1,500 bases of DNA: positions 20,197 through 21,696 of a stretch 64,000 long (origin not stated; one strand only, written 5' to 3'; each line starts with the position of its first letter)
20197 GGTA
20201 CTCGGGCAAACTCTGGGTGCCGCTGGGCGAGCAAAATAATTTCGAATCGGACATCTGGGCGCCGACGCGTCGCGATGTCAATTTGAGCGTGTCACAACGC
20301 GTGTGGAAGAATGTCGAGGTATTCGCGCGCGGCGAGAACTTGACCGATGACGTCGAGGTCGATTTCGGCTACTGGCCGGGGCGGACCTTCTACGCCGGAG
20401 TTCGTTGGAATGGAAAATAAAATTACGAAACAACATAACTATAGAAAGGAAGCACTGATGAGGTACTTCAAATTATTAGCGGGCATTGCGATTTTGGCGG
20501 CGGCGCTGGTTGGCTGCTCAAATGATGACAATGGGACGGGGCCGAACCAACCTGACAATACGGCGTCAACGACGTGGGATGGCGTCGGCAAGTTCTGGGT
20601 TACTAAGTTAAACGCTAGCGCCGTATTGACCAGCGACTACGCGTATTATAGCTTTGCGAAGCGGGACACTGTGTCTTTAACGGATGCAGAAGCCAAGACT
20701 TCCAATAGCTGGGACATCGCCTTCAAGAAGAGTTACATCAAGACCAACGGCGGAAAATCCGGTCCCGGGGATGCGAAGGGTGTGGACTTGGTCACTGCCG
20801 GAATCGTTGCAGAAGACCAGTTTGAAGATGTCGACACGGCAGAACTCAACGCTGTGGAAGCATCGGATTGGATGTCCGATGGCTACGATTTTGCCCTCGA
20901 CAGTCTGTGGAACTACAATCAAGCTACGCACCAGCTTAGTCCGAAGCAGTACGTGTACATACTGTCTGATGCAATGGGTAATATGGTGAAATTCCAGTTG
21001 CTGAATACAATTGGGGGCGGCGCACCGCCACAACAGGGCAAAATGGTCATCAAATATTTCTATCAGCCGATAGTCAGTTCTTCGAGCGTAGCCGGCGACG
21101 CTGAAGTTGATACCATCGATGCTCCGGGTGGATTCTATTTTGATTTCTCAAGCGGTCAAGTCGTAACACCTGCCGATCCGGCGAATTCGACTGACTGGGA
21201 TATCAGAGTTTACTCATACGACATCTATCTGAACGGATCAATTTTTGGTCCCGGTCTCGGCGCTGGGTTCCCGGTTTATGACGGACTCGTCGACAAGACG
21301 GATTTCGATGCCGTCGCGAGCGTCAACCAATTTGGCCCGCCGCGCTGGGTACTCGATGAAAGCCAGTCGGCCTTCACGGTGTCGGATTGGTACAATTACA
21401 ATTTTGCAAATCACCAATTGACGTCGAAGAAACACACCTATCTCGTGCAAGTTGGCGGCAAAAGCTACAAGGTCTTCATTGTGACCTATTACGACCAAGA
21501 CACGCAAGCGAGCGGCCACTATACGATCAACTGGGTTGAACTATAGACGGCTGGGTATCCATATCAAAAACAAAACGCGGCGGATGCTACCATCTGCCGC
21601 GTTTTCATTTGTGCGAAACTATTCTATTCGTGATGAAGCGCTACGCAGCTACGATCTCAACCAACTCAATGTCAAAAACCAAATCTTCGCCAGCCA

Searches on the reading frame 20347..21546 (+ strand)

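Call 41: search_protein_families(library=pfam, proteins=[window:20347-21546:+], max_evalue=0.000001)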
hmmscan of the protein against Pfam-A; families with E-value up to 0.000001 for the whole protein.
window:20347-21546:+ (399 aa): 1 family
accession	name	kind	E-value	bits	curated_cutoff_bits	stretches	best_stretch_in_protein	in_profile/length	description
PF14064.11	HmuY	-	6.6e-27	95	27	2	97-224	4-145/157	HmuY protein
